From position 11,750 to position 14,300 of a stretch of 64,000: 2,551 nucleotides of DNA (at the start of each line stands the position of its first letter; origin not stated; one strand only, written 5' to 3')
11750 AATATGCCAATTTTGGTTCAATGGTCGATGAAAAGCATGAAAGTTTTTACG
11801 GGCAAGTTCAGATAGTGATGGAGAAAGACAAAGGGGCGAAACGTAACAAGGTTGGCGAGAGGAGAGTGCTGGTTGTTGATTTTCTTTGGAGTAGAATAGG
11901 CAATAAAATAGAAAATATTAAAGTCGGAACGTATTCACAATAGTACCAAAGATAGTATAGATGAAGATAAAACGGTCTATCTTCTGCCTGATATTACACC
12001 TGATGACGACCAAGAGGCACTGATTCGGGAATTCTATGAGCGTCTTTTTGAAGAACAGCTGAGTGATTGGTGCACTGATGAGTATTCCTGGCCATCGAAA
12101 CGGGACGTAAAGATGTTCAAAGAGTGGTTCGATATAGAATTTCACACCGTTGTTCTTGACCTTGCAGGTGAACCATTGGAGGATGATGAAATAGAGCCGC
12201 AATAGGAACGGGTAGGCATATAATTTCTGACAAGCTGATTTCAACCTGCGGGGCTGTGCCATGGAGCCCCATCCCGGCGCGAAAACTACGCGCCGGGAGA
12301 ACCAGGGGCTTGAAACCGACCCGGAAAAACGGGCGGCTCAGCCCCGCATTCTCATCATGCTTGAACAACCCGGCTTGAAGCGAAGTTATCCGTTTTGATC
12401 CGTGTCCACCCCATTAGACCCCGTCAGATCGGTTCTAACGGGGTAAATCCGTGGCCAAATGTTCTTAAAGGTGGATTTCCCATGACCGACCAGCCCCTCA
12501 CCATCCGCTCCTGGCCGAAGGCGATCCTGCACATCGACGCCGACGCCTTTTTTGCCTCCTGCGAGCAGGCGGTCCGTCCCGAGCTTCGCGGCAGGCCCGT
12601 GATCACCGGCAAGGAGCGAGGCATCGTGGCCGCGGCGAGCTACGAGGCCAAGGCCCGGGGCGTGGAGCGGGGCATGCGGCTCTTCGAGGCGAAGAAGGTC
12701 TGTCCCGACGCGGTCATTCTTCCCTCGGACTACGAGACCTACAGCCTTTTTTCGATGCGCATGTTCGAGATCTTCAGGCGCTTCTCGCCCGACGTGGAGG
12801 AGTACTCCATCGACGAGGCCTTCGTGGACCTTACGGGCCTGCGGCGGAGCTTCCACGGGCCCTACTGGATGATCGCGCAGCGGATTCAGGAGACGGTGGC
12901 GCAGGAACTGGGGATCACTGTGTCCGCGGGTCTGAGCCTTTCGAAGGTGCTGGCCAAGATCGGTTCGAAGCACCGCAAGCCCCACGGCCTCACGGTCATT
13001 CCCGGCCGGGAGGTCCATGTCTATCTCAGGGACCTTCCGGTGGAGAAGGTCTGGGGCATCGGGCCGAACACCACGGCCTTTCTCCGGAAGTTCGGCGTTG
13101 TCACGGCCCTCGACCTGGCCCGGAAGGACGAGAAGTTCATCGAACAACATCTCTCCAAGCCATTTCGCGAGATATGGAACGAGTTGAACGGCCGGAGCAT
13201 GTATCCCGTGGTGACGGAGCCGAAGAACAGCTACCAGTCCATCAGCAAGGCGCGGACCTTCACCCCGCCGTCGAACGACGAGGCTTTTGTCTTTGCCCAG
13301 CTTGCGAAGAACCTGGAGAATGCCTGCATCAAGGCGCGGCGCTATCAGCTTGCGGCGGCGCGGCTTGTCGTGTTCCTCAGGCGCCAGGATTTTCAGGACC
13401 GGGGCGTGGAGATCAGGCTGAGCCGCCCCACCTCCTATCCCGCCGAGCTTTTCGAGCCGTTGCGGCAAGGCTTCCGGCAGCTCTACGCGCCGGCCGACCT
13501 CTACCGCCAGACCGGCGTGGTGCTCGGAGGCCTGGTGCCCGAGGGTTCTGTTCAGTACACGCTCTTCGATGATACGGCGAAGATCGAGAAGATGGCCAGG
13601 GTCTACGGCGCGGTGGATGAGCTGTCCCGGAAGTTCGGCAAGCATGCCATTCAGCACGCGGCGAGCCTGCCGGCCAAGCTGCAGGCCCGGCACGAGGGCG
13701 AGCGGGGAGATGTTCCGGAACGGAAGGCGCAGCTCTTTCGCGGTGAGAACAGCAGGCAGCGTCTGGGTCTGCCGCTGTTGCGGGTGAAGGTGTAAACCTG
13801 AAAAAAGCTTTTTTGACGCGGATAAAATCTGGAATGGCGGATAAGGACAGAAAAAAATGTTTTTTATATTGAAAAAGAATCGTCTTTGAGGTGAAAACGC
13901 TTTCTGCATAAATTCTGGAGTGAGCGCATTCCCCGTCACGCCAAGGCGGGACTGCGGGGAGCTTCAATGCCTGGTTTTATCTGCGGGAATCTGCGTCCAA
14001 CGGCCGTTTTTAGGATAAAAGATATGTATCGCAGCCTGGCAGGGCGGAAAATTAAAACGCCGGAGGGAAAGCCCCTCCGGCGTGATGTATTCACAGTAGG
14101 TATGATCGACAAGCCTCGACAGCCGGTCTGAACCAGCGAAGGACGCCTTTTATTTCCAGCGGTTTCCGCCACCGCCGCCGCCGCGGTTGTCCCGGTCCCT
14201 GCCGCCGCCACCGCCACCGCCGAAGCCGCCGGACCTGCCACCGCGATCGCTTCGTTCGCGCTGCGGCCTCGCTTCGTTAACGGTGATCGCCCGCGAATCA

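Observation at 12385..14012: The SOS polymerase gene (dinB-type) is bracketed by two copies of the mosaic repeat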

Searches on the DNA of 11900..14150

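Call 28: search_rna_families(source=window, start=11900, end=14150, threshold=evalue, max_evalue=10, show_alignments=2)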
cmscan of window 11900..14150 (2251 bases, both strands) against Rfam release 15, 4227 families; matches with E-value up to 10: 5.
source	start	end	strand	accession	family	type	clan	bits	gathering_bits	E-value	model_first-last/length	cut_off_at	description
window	12989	13056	+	RF03359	mir-1729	Gene; miRNA;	-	17.9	80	2.6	1-71/71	no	mir-1729 microRNA precursor family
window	13367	13602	-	RF02113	DLG2-AS1_2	Gene; lncRNA;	-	16.8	70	0.37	1-215/215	no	DLG2 antisense RNA 1 conserved region 2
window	13339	13384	+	RF01553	TB9Cs1H3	Gene; snRNA; snoRNA; HACA-box;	-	16.4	35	3.5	8-59/65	no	Trypanosomatid snoRNA TB9Cs1H3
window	13594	13726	-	RF02206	WT1-AS_4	Gene; lncRNA;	-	15.3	60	5.7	1-134/134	no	WT1 antisense RNA conserved region 4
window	11957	12025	+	RF01133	sR3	Gene; snRNA; snoRNA; CD-box;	-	11.3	41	9.2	1-55/55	no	Small nucleolar RNA sR3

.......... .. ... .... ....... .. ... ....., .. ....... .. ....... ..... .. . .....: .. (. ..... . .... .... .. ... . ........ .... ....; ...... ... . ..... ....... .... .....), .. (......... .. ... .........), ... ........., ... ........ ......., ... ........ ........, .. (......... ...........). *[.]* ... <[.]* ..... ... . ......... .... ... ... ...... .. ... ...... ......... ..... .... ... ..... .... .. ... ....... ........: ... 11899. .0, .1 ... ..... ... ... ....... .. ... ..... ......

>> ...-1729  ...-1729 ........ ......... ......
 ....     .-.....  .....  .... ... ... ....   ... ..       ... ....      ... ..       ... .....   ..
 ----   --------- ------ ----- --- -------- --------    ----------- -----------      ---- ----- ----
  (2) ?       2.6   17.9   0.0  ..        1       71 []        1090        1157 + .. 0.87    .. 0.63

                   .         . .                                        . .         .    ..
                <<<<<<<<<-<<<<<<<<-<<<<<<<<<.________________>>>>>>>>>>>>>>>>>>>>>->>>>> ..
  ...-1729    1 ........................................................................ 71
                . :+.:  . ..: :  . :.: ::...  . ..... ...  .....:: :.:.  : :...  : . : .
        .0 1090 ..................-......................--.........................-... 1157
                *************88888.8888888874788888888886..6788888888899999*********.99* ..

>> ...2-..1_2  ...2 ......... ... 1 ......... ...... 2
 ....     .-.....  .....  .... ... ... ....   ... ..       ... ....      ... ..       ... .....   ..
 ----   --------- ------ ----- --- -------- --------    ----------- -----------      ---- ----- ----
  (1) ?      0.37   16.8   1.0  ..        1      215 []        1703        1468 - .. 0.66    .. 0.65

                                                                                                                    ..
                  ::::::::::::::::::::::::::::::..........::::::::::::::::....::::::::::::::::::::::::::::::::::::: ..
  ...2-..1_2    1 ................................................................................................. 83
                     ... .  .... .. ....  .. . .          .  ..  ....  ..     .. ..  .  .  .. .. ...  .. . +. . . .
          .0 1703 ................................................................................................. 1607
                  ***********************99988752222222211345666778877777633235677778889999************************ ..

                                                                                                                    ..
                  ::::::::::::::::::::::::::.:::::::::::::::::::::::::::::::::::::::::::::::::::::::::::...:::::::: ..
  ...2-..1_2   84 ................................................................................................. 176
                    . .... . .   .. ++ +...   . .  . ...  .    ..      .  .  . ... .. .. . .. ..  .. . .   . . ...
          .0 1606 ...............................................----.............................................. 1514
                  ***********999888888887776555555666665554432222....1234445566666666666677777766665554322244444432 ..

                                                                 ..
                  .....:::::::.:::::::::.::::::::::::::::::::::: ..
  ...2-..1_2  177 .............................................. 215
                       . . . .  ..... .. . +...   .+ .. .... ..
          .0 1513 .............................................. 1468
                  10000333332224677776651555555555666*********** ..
